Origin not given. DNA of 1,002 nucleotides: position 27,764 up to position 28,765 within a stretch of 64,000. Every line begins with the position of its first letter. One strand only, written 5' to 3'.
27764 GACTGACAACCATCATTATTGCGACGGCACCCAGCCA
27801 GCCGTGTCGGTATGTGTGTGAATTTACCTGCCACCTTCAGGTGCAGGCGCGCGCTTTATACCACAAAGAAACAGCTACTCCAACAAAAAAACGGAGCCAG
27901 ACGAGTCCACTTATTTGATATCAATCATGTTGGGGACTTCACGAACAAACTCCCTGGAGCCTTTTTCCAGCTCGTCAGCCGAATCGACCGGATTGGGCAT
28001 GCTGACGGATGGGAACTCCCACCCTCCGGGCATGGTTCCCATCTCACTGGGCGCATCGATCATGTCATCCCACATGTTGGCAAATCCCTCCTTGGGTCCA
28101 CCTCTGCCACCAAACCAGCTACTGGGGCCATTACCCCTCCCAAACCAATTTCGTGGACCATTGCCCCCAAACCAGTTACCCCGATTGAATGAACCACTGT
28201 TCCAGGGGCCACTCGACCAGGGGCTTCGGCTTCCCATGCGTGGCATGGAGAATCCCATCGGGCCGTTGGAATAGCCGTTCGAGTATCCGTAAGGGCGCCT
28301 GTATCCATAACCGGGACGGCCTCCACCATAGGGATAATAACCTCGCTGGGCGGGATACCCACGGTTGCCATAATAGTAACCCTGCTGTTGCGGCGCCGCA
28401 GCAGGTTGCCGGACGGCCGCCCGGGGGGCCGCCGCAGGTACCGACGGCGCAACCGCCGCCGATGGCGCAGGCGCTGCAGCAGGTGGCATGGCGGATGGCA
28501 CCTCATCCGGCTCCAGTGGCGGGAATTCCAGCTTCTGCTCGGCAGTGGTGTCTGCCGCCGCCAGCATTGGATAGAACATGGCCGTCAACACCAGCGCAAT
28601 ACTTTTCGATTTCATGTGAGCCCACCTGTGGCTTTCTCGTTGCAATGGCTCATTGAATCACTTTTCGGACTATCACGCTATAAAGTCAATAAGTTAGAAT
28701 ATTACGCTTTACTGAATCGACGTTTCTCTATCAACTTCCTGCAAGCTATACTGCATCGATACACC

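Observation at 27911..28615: Secreted Gly/Tyr/Trp-rich low-complexity protein, candidate sulfur-globule envelope protein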

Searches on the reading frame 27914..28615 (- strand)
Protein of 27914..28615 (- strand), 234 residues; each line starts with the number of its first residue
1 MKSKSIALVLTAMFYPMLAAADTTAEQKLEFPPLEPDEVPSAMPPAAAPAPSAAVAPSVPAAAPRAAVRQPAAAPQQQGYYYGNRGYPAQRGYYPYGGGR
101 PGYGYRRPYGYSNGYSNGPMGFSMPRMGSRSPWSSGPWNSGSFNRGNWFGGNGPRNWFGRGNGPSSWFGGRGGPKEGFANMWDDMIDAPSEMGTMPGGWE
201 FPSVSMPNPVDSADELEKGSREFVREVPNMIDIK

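Call 3: search_protein_families(library=pfam, proteins=[window:27914-28615:-], max_evalue=10)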
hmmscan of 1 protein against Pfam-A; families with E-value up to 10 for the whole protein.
window:27914-28615:- (234 aa): 2 families
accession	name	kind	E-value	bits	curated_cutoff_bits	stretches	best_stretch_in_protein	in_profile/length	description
PF18076.6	FGAR-AT_N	-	0.57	10.6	26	1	122-135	41-54/115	Formylglycinamide ribonucleotide amidotransferase N-terminal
PF13663.11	DUF4148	-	5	8.1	27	0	1-88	1-62/62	Domain of unknown function (DUF4148)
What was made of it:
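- On SgpA/SgpB sulfur globule proteins (Pfam PF17228 SGP): The window protein has no hit at E<=10 (call 3).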

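Call 4: search_protein_families(library=ncbifam, proteins=[window:27914-28615:-], max_evalue=10)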
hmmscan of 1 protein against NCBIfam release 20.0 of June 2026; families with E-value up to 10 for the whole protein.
window:27914-28615:- (234 aa): 1 family
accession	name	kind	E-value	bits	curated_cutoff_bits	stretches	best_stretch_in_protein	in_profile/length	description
NF033761.1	gliding_GltJ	equivalog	2.4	7.1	450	1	21-74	426-479/671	adventurous gliding motility protein GltJ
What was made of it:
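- Tried and rejected: Pfam and NCBIfam on the window protein gave nothing significant (calls 3, 4).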

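Call 6: find_homologous_proteins(query=window:27914-28615:-, max_evalue=0.001)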
Query window:27914-28615:- (234 aa): 20 proteins with E <= 0.001 among 8000 candidates.
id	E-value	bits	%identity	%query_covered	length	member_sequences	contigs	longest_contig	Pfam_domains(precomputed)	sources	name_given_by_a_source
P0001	1.1e-153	528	100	100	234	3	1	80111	-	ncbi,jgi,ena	-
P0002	2.0e-68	249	57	100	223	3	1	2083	-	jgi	-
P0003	1.2e-63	233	61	88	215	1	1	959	-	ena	-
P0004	1.8e-41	161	57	56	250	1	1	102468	-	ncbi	-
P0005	3.2e-40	157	44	98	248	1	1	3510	-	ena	-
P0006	3.8e-40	156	40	100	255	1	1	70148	-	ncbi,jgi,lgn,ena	-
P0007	6.8e-39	152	46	100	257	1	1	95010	-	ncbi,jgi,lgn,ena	-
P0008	1.0e-36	145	57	62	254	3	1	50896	-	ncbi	-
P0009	2.1e-34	137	42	93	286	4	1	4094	-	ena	-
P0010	3.0e-32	130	39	89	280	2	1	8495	-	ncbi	-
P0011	4.0e-32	130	57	56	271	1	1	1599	-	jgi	jgi:hypothetical protein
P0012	6.3e-31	126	36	100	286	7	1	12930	-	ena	-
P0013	5.1e-16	77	33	100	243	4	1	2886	-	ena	-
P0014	2.8e-15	75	48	41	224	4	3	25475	-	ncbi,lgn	-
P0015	6.5e-15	74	53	30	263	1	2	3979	-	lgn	-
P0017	1.9e-14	72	47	25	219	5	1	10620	-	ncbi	-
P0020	2.9e-5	42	42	44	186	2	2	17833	-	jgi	jgi:hypothetical protein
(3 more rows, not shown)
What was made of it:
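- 27911..28615 (-): Coding sequence, 234 aa plus stop. Predicted mature protein is 213 aa, 22.9 kDa, pI 6.6. An identical protein is in public collections (P0001, call 6).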

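Call 9: find_encoding_contigs(protein=P0001, flank=10000, max_places=3)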
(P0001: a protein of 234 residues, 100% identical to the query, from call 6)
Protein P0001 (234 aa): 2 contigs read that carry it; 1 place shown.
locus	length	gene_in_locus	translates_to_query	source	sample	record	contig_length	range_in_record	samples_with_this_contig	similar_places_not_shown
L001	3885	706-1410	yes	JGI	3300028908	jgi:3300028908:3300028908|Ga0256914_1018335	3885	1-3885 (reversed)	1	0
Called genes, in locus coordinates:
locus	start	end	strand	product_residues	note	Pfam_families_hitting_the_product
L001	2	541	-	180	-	?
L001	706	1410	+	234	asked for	-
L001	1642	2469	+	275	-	PF00318:Ribosomal_S2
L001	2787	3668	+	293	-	PF00889:EF_TS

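Call 10: list_cluster_members(proteins=[P0001, P0004, P0006, P0007, P0008, P0010, P0014, P0017, P0020, P0015])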
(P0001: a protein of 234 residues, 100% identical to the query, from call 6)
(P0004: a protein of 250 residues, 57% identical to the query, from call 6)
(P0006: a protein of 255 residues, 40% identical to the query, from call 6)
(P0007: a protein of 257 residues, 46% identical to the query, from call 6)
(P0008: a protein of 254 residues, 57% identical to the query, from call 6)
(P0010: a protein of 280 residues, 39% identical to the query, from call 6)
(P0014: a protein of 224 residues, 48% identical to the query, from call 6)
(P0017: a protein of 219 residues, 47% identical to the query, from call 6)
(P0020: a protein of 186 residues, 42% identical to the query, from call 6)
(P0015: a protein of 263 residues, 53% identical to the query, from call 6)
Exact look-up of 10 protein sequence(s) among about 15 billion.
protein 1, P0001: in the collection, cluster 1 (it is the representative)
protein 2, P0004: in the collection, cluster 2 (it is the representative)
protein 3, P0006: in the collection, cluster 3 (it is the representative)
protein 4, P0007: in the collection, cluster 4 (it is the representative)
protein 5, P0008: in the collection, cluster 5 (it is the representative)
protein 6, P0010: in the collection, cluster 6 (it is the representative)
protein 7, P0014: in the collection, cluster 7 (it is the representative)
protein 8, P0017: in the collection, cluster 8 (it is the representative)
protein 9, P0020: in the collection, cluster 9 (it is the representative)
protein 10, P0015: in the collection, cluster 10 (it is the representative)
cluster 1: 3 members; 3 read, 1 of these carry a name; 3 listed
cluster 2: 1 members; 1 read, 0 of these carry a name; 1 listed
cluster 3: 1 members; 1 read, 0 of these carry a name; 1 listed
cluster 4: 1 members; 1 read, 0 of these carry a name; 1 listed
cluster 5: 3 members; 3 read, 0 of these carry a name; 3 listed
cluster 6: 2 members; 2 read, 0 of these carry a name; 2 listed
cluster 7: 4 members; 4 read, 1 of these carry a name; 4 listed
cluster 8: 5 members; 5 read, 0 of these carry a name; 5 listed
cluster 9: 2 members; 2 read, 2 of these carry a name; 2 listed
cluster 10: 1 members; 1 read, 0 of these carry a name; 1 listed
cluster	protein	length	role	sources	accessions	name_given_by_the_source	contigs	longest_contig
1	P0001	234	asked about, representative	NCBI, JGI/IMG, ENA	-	-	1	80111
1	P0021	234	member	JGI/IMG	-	hypothetical protein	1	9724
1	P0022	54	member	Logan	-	-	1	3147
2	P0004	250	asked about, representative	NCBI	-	-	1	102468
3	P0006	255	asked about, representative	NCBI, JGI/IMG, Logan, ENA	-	-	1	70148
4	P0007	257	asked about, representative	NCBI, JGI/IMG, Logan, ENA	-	-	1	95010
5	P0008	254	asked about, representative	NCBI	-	-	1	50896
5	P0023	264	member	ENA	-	-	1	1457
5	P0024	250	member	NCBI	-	-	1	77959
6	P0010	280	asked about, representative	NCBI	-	-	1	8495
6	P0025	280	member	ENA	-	-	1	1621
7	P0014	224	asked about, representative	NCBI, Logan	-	-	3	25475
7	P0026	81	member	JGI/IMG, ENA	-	hypothetical protein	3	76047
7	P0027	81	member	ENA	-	-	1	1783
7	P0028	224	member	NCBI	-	-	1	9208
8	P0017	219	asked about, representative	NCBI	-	-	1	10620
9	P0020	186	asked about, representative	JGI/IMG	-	hypothetical protein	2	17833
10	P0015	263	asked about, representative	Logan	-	-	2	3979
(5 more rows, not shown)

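Call 11: find_related_loci(query=A1, collection=genome_contigs, flank=10000)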
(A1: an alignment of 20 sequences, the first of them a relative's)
Query A1 (234 aa) in genome_contigs; peptide patterns used: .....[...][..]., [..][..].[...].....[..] (x = any residue, [..] = any of these).
145 stretches matched a pattern; 58 encode a relative of the query (tblastn E <= 1e-3); 58 distinct loci.
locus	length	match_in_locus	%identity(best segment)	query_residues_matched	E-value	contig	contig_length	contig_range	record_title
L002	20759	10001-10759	46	1-234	6e-45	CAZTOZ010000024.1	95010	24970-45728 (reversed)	MAG TPA_asm: uncultured Thiotrichales bacterium isolate binchicken_co219_185 genome assembly, contig: k141_540091, whole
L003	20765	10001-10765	40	1-234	2e-42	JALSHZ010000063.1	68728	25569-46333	MAG: Gammaproteobacteria bacterium isolate 354-166_metabat2_scaf2bin.003 354-166_scaffold_274_c1, whole genome shotgun s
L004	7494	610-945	57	103-234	1e-38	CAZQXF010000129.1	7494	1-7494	MAG TPA_asm: uncultured Thiotrichales bacterium isolate SRP163575_co1_395 genome assembly, contig: NODE_21515_length_749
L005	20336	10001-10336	52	105-234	1e-33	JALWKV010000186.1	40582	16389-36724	MAG: Gammaproteobacteria bacterium isolate M17_metabat2_scaf2bin.014 M17_NODE_510_length_40582_cov_40.760598, whole geno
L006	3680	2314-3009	34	3-234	4e-26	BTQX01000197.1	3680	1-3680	MAG: Gammaproteobacteria bacterium BMS9Abin25 DNA, NODE_12764_length_3680, whole genome shotgun sequence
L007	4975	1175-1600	44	119-234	6e-23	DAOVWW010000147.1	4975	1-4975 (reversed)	MAG TPA_asm: Gammaproteobacteria bacterium isolate CSMAG_1741 CSMAG_1741_k141_3965261_length_4975_cov_9.0000, whole geno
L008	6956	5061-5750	37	2-234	1e-22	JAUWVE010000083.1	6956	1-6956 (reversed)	MAG: Gammaproteobacteria bacterium isolate CSMAG_2624 CSMAG_2624_k141_3894269_length_6956_cov_13.7869, whole genome shot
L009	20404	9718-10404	35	2-234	2e-22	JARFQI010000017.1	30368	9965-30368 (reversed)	MAG: Arenicellales bacterium isolate MAG_Ve_Sed_20 k141_3218155, whole genome shotgun sequence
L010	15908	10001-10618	39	52-234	3e-21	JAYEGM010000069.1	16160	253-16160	MAG: Pseudomonadota bacterium isolate MAG246 MAG246_69, whole genome shotgun sequence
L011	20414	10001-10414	43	95-234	2e-20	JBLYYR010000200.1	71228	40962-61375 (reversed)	MAG: Arenicellales bacterium isolate DBRS4.bin12 k97_647065, whole genome shotgun sequence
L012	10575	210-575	46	135-234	3e-20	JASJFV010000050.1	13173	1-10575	MAG: Gammaproteobacteria bacterium isolate ChSd.bin.21 ChesSed_k141_2121299, whole genome shotgun sequence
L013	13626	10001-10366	44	126-232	2e-19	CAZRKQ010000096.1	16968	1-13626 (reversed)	MAG TPA_asm: uncultured Thiotrichaceae bacterium isolate binchicken_co231_10 genome assembly, contig: k141_1414069, whol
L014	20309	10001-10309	41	128-232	1e-18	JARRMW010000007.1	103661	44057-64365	MAG: Gammaproteobacteria bacterium isolate Spart_108_MAG scaffold_87, whole genome shotgun sequence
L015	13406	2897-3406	37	84-232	2e-18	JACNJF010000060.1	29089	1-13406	MAG: Gammaproteobacteria bacterium isolate NIOZ-UU29 NIOZ-UU_NODE_1793_length_29089_cov_16.0817, whole genome shotgun se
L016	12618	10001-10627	36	41-232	2e-18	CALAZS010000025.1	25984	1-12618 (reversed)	MAG TPA_asm: uncultured Gammaproteobacteria bacterium isolate ERR1995201_bin.20_CONCOCT_v1.1_MAG genome assembly, contig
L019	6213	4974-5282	42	128-232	5e-18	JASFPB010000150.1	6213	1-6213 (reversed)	MAG: Chromatiales bacterium isolate D0819M20remetaG_Bin_207 D0819M20remetaG_FD_scaffold_2010_c1, whole genome shotgun se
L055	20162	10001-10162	46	180-233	1e-11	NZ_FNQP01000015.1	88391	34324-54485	Thiothrix caldifontis strain DSM 21228, whole genome shotgun sequence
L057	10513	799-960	46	180-233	1e-10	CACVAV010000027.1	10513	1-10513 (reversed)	MAG: uncultured Thiotrichaceae bacterium isolate HLG_WM_MAG_08 genome assembly, contig: NODE_1085_length_10513_cov_60.55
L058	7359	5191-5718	29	85-233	3e-9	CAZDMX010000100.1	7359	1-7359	MAG TPA_asm: uncultured Thiothrix sp. isolate binchicken_co24_84 genome assembly, contig: NODE_4557_length_7359_cov_5.00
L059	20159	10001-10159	42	181-233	2e-8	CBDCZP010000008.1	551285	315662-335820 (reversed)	MAG: Thiotrichaceae bacterium isolate 835999da-035e-4625-bfa5-422bec9dcdc6 genome assembly, contig: contig_8, whole geno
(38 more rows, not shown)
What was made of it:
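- Those with names are Thiothrix caldifontis, Thiothrix and Thiotrichaceae MAGs, Sedimenticola MAGs, the Solemya elarraichensis gill symbiont, Thiotrichales, Chromatiales and Arenicellales (call 11).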

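Call 44: predict_structure(alignment_id=A1)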
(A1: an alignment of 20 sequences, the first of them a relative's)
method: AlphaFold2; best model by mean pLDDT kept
length: 234 residues; sequences in the alignment: 20
mean_pLDDT: 50.9   pTM: 0.25
mean pLDDT of the five models: 50.9, 49.9, 47.2, 45.7, 43.1
residues with pLDDT >= 90: 0; 70-90: 20; 50-70: 92; < 50: 122
segments of 3 or more residues with pLDDT < 50: 20-28, 41-43, 59-74, 76-133, 135-161
pLDDT, mean of each block of 10 residues (from residue 1): 59 56 48 67 54 48 44 42 36 38 38 39 40 44 46 39 62 74 69 54 52 64 58 48
secondary structure, 60 per line:
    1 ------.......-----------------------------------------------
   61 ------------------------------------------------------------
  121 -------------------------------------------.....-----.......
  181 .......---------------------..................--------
elements in order: H7-13 H164-168 H174-187 H209-226
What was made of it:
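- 28382..28489 (-): Ala/Pro-rich linker, residues 43-78. AlphaFold pLDDT is below 50 here (call 44).
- On SgpC / SgpD (A. vinosum): AlphaFold predicts disorder for residues 20-161 and only two short helices (call 44).
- Closest known: SgpC and SgpD of Allochromatium vinosum. Different: This protein is predicted to be disordered, with only two short helices (call 44).
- Tried and rejected: Full-length model: pLDDT 50.9 (call 44).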

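Call 50: search_protein_families(library=pfam, proteins=[L014:12305-15205:-, L019:1214-2875:+], max_evalue=0.0001)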
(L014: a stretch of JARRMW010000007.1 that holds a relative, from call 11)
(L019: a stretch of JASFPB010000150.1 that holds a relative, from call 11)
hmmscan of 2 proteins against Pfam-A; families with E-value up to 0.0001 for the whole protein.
L014:12305-15205:- (967 aa): 3 families
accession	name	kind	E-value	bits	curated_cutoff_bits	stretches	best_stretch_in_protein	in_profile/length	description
PF00384.28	Molybdopterin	-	3e-33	115.8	24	1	72-625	1-352/353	Molybdopterin oxidoreductase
PF04879.21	Molybdop_Fe4S4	-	1.7e-16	60.4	22.7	1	17-68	3-54/55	Molybdopterin oxidoreductase Fe4S4 domain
PF01568.27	Molydop_binding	-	6.5e-12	45.9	26.8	1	789-896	4-99/110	Molydopterin dinucleotide binding domain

L019:1214-2875:+ (554 aa): 10 families
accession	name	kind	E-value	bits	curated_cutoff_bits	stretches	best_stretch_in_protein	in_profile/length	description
PF13746.11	Fer4_18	-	1.3e-41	141.8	27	1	301-404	1-113/114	4Fe-4S dicluster domain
PF11614.14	FixG_C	-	2.2e-31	108.9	25.6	1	434-552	1-119/119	IG-like fold at C-terminal of FixG, putative oxidoreductase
PF12838.12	Fer4_7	-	1.3e-09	38.8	27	1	305-366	7-52/52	4Fe-4S dicluster domain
PF12801.12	Fer4_5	-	2.7e-09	37.3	22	1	178-219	3-45/48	4Fe-4S binding domain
PF13187.11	Fer4_9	-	4.2e-08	33.5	27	1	306-365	8-50/52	4Fe-4S dicluster domain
PF13183.11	Fer4_8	-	4.3e-07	30.8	27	0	305-366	10-68/68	4Fe-4S dicluster domain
PF13484.11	Fer4_16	-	2e-06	28.9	30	0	305-364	7-65/66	4Fe-4S double cluster binding domain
PF13237.11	Fer4_10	-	9.3e-06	25.9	25.5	0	348-386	5-52/53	4Fe-4S dicluster domain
PF13534.11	Fer4_17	-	2e-05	25.5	22.2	0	305-367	7-61/61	4Fe-4S dicluster domain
PF00037.32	Fer4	-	4.5e-05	23.5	21.1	1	348-365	4-21/24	4Fe-4S binding domain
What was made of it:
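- The molybdopterin subunit of that trio lacks a signal peptide (call 50).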

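Call 55: search_protein_families(library=pfam, alignment_id=A4, max_evalue=0.1)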
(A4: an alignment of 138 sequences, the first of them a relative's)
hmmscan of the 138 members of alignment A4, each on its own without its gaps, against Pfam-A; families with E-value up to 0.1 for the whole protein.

A. member 1, P0001 (234 aa): 0 families

B. families by the number of members that match (of 138 scanned): 14 families
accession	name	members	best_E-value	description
PF13180.12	PDZ_2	4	8.5e-16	PDZ domain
PF17820.7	PDZ_6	4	4.1e-08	PDZ domain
PF07271.16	Cytadhesin_P30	4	0.0085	Cytadhesin P30/P32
PF00595.29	PDZ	3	1.3e-05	PDZ domain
PF02095.21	Extensin_1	1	0.00018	Extensin-like protein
PF05287.17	PMG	1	0.0016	PMG protein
PF01469.24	Pentapeptide_2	1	0.0067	Pentapeptide repeats (8 copies)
PF21190.3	Bbp16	1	0.0079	Bbp16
PF20130.4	DUF6520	1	0.023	Family of unknown function (DUF6520)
PF12393.13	Dr_adhesin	1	0.026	Dr family adhesin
PF13179.11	DUF4006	1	0.051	Family of unknown function (DUF4006)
PF10985.13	DUF2805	1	0.088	Protein of unknown function (DUF2805)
PF19495.4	DUF6030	1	0.089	Family of unknown function (DUF6030)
PF01122.25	Cobalamin_bind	1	0.093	Eukaryotic cobalamin-binding protein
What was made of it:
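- On SgpA/SgpB sulfur globule proteins (Pfam PF17228 SGP): None of 138 family members hits at E<=0.1 (call 55).
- These are compositional matches (call 55).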

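Call 58: search_protein_families(library=pfam, proteins=[L059:10389-11660:+, L055:10267-11415:+, L059:8777-9367:+, L057:1085-2665:+], max_evalue=0.001)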
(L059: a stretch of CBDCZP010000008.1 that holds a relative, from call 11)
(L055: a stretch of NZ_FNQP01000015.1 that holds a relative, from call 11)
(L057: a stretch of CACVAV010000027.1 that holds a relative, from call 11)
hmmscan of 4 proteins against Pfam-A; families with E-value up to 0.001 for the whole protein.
L059:10389-11660:+ (424 aa): 2 families
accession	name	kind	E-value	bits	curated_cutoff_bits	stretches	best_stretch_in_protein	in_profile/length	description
PF13406.11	SLT_2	-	6.1e-87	292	24.3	1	114-404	9-292/292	Transglycosylase SLT domain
PF01464.25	SLT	-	1.9e-05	24.6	21.3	1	266-332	33-100/117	Transglycosylase SLT domain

L055:10267-11415:+ (383 aa): 1 family
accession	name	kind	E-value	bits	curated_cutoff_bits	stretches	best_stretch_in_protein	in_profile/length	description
PF13406.11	SLT_2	-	3.1e-91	306.1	24.3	1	84-375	7-292/292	Transglycosylase SLT domain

L059:8777-9367:+ (197 aa): 1 family
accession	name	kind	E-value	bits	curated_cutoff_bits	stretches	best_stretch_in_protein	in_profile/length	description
PF03734.19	YkuD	-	1.3e-19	71.6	23.4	1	32-195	3-146/146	L,D-transpeptidase catalytic domain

L057:1085-2665:+ (527 aa): 1 family
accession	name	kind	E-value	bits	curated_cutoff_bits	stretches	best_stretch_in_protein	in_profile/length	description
PF13406.11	SLT_2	-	8.4e-94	314.5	24.3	1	223-513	9-292/292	Transglycosylase SLT domain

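Call 77: find_homologous_proteins(query=L055:9479-10192:+, max_evalue=0.001)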
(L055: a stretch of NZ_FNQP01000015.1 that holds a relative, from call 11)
Query L055:9479-10192:+ (238 aa): 211 proteins with E <= 0.001 among 452 candidates; the best 120 are listed.
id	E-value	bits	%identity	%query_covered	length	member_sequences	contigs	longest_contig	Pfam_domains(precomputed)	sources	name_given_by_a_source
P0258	4.3e-150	517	98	100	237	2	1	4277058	-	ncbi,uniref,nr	ncbi:MAG: hypothetical protein QJT81_07315 [Candidatus Thiothrix putei]|uniref:Uncharacterized prote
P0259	1.5e-94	335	63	100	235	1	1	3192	-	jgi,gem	-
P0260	2.3e-93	331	63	100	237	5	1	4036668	-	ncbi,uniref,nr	ncbi:hypothetical protein HMY34_15230 [Thiothrix subterranea]|uniref:hypothetical protein n=1 Tax=Th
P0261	3.3e-87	311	65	100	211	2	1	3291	-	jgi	jgi:hypothetical protein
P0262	1.1e-83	299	62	100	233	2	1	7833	-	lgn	-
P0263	3.8e-82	294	64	100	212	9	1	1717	-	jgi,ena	jgi:hypothetical protein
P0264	1.8e-80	288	62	100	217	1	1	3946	-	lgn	-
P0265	9.8e-79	283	62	100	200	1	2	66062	-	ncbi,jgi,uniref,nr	ncbi:MAG: hypothetical protein BWK73_04920 [Thiothrix lacustris]|uniref:Uncharacterized protein n=1 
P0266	9.7e-78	280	65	100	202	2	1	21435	-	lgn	-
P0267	9.6e-75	270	64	100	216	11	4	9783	-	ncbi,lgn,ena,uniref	ncbi:MAG: hypothetical protein WBL07_06645 [Thiothrix litoralis]|uniref:hypothetical protein n=1 Tax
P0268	1.1e-70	256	61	100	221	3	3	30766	-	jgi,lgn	jgi:hypothetical protein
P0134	1.3e-69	253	60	100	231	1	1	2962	-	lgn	-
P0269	1.4e-69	253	63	100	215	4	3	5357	-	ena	-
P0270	7.7e-69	250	60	100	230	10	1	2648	-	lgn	-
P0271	1.2e-64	237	83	49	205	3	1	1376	-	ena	-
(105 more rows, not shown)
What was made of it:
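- T. moscowensis and Thiolinea (call 77). Cocleimonas flava has a member (call 77).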
